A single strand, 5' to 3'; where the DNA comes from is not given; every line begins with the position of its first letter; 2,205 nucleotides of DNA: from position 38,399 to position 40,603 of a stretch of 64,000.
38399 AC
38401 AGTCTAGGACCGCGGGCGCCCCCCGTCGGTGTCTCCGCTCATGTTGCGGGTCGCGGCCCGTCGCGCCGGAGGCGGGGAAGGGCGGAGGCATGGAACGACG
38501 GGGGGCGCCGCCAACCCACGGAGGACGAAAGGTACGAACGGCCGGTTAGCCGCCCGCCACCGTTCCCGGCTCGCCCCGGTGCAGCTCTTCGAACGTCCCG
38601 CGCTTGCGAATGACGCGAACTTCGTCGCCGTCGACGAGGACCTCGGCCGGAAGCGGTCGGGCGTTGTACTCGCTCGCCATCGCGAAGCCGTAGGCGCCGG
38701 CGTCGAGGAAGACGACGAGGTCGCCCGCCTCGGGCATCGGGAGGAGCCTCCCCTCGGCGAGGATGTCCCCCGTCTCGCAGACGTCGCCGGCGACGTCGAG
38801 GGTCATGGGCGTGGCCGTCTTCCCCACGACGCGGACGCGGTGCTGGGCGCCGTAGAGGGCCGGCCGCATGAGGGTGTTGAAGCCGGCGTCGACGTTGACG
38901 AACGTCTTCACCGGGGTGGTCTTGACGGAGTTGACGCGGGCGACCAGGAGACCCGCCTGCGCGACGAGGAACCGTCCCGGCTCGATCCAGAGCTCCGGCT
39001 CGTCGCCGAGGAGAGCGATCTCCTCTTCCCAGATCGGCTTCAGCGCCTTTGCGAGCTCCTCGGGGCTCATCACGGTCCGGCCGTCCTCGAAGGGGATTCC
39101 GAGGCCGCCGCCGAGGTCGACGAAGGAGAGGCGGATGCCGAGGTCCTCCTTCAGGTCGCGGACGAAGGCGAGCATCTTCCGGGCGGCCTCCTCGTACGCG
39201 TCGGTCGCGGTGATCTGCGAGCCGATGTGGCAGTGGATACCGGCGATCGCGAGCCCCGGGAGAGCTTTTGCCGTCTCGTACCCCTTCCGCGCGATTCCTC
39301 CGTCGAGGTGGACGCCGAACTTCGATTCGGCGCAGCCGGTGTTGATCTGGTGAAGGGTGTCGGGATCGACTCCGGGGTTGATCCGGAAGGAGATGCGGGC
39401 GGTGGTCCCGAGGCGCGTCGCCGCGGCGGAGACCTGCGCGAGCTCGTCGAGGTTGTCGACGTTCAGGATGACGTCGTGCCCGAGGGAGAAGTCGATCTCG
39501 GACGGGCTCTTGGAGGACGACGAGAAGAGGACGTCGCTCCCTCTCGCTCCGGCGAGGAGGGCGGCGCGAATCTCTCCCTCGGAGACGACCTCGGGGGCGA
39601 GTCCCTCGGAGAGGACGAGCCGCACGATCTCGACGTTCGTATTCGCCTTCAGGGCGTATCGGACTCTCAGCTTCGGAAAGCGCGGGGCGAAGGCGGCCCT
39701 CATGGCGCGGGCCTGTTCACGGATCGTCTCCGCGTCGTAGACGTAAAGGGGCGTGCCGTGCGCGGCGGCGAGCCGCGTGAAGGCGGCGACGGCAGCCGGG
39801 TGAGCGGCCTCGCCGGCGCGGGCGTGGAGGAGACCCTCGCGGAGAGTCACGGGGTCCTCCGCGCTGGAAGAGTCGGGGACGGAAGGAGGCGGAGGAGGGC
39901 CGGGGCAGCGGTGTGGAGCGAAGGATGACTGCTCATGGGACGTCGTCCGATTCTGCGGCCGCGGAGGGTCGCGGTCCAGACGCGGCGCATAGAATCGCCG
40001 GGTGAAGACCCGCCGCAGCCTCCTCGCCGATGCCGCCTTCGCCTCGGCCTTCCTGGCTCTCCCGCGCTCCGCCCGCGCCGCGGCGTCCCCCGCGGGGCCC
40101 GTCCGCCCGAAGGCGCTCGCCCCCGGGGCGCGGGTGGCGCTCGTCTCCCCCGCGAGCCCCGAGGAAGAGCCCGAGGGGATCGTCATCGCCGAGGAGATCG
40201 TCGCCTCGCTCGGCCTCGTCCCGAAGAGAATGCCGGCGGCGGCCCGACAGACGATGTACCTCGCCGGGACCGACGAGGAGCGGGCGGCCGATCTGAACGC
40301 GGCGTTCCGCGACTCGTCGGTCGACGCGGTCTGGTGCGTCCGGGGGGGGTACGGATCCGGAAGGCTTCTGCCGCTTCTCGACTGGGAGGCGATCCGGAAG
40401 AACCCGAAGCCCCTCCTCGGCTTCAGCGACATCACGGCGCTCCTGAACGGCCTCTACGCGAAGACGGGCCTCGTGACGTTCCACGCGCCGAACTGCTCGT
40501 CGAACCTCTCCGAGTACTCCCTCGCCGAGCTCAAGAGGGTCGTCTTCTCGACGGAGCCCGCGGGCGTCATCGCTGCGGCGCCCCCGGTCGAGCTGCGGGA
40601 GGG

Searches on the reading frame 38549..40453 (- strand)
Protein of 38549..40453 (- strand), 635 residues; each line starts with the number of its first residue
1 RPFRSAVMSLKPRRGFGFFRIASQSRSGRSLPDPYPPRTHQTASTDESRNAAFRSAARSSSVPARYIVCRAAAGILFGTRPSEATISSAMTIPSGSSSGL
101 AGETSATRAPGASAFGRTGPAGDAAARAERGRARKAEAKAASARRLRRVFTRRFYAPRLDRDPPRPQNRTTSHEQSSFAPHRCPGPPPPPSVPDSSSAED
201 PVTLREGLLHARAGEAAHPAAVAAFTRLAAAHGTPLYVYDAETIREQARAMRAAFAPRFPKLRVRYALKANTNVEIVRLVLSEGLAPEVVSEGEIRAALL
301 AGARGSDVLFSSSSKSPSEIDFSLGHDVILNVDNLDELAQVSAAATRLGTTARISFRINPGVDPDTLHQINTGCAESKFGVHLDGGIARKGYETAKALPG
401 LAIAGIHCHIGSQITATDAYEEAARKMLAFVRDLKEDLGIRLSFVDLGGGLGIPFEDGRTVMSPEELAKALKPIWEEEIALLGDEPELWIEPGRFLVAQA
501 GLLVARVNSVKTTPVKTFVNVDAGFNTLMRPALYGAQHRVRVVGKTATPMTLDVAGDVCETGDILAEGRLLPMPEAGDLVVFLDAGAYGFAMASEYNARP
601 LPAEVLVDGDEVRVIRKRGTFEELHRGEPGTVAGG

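Call 38: search_protein_families(library=pfam, proteins=[window:38549-40453:-], max_evalue=0.001)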
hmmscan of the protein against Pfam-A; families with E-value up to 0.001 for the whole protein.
window:38549-40453:- (635 aa): 3 families
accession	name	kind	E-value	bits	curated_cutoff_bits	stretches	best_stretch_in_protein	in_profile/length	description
PF02784.22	Orn_Arg_deC_N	-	1.3e-51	175.8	23.4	1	243-498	3-247/247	Pyridoxal-dependent decarboxylase, pyridoxal binding domain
PF00278.28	Orn_DAP_Arg_deC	-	1.9e-23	83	23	1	237-586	2-95/95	Pyridoxal-dependent decarboxylase, C-terminal sheet domain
PF01168.26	Ala_racemase_N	-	0.0002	21.5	24.1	1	243-443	5-189/220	Alanine racemase, N-terminal domain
